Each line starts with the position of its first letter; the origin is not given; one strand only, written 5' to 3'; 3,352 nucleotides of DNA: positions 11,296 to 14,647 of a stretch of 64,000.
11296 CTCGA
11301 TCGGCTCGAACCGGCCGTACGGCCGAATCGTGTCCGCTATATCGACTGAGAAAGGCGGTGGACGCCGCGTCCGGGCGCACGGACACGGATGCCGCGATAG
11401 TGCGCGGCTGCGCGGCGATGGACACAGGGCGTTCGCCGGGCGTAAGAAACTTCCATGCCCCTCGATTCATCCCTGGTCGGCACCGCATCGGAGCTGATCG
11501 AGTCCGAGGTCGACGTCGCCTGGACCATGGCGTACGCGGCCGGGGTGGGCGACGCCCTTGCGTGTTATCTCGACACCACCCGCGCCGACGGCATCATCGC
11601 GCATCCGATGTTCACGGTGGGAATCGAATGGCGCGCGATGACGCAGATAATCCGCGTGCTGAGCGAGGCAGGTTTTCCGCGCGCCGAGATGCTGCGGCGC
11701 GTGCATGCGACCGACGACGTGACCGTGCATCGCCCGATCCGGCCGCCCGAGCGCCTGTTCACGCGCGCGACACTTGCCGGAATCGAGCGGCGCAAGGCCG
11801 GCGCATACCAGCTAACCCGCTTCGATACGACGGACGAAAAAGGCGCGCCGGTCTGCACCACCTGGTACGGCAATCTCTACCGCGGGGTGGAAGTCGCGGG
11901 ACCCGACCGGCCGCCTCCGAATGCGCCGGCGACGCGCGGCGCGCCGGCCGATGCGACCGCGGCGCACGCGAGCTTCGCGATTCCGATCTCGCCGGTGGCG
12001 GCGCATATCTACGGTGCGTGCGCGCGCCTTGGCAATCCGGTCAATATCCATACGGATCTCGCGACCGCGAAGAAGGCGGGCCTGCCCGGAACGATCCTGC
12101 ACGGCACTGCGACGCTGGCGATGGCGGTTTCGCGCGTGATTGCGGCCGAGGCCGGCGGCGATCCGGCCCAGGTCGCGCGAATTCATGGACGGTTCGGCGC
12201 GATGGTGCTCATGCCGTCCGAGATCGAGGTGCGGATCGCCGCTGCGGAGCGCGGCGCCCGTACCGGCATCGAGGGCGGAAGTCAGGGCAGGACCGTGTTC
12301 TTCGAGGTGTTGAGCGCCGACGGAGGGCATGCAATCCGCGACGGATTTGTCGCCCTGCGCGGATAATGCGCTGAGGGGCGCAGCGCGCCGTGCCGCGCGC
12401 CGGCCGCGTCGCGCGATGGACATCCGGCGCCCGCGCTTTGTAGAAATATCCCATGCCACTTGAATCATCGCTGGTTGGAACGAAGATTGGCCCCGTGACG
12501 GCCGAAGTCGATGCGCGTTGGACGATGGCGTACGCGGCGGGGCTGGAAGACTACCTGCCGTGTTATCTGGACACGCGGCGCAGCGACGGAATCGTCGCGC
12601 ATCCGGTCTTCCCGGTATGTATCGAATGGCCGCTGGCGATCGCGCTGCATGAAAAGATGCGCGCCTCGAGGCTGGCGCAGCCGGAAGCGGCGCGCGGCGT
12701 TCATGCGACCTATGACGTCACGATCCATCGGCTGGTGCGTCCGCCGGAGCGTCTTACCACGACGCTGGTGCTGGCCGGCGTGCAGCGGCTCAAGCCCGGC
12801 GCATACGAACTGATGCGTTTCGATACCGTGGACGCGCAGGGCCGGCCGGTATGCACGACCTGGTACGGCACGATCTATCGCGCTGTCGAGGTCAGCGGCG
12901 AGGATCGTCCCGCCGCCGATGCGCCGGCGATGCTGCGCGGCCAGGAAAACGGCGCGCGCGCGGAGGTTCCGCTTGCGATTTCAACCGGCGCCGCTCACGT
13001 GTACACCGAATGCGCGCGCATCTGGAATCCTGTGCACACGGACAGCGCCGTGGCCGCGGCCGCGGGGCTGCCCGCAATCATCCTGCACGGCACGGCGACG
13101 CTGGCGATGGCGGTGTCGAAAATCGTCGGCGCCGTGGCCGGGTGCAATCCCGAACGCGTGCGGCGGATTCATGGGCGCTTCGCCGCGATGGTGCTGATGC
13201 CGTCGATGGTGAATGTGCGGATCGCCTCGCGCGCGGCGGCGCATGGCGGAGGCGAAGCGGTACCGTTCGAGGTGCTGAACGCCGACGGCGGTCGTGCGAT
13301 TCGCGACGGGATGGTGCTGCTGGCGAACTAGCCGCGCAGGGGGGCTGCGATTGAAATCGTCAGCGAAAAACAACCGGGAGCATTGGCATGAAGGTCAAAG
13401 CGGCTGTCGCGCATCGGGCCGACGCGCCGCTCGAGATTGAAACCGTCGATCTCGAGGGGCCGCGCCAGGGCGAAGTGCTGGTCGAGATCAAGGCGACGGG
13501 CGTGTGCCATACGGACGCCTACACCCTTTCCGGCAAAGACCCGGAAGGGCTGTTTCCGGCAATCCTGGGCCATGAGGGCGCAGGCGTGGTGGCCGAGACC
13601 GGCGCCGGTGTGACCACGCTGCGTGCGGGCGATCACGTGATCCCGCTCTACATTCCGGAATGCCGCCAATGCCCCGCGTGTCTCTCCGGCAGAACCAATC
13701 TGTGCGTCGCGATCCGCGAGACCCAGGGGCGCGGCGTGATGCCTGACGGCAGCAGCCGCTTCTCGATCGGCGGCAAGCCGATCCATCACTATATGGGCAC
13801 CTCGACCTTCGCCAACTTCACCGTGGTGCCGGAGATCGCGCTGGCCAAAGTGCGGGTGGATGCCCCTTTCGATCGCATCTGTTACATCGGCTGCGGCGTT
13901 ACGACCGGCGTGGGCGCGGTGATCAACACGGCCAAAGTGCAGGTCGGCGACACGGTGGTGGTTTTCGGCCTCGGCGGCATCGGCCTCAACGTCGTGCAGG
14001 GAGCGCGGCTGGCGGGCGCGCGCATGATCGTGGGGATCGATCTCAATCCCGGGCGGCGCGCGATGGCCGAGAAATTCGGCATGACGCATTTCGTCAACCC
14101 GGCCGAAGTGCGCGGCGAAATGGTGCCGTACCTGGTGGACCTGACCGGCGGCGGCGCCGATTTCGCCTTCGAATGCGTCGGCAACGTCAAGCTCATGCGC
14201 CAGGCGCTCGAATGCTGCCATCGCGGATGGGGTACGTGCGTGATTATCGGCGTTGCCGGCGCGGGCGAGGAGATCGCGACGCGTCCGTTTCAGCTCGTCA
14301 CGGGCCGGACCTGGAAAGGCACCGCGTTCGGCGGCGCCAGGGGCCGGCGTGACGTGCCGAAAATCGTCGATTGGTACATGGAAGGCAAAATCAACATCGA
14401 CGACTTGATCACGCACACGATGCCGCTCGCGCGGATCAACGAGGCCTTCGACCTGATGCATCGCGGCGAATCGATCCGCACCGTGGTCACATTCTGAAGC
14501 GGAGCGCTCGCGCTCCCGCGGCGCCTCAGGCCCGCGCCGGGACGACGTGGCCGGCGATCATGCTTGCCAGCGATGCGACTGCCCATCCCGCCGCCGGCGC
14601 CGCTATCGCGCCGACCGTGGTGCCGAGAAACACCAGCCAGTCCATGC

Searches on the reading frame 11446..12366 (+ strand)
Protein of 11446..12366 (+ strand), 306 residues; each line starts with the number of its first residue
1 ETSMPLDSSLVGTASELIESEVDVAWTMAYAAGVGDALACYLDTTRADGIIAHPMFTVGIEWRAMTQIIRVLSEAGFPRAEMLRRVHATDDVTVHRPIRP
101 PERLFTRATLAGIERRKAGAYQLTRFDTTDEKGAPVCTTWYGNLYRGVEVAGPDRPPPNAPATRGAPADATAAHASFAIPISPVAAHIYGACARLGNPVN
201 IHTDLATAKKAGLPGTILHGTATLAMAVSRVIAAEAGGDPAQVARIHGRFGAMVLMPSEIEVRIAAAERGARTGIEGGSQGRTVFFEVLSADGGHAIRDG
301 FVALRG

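Call 29: search_protein_families(library=pfam, proteins=[window:11446-12366:+], max_evalue=0.001)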
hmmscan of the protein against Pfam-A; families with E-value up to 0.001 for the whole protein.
window:11446-12366:+ (306 aa): 3 families
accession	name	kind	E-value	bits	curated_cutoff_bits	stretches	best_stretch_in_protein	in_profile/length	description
PF01575.25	MaoC_dehydratas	-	2.9e-15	56.4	27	1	196-268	31-103/123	MaoC like domain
PF13452.11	FAS1_DH_region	-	6.9e-11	42.9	22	1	10-138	2-131/132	FAS1-like, dehydratase domain region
PF22622.2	MFE-2_hydrat-2_N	-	0.0002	21.6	27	1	27-147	8-130/130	MFE-2 hydratase 2 N-terminal domain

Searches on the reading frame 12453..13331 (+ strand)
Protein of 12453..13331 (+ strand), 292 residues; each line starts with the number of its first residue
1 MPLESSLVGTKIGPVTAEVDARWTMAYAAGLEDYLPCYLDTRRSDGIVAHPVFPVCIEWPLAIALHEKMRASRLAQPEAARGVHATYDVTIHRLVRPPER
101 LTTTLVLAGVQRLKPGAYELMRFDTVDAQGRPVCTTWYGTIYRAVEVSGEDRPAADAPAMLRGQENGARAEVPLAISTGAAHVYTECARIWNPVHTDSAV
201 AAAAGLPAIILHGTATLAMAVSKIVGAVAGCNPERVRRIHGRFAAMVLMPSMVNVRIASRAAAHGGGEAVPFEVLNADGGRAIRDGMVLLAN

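Call 29: search_protein_families(library=pfam, proteins=[window:12453-13331:+], max_evalue=0.001)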
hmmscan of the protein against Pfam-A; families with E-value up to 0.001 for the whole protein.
window:12453-13331:+ (292 aa): 2 families
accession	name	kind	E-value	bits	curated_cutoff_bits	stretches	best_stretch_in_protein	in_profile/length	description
PF01575.25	MaoC_dehydratas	-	7.5e-15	55.1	27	1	170-259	12-101/123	MaoC like domain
PF13452.11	FAS1_DH_region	-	3.4e-11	43.8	22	1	6-135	1-131/132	FAS1-like, dehydratase domain region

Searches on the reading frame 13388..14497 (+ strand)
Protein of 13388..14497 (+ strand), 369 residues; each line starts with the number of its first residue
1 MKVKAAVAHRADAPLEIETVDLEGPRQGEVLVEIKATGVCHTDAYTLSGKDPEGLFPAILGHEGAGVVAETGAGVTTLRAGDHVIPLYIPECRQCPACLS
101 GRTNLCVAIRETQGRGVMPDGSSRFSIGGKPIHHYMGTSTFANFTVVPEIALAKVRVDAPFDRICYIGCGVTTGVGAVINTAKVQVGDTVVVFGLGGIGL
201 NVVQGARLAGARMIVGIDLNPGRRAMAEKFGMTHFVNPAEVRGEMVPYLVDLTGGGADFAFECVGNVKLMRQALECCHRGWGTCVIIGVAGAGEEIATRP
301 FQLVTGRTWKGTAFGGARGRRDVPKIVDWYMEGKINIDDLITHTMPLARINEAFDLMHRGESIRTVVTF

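Call 29: search_protein_families(library=pfam, proteins=[window:13388-14497:+], max_evalue=0.001)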
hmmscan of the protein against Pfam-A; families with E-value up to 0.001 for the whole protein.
window:13388-14497:+ (369 aa): 3 families
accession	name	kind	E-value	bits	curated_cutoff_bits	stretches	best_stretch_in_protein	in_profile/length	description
PF00107.32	ADH_zinc_N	-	1.5e-28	99.8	31.8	1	197-329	1-126/129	Zinc-binding dehydrogenase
PF08240.17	ADH_N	-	1.8e-22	80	23.5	1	27-154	2-101/104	Alcohol dehydrogenase GroES-like domain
PF13602.12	ADH_zinc_N_2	-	2e-07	32.5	27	1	252-361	18-127/134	Zinc-binding dehydrogenase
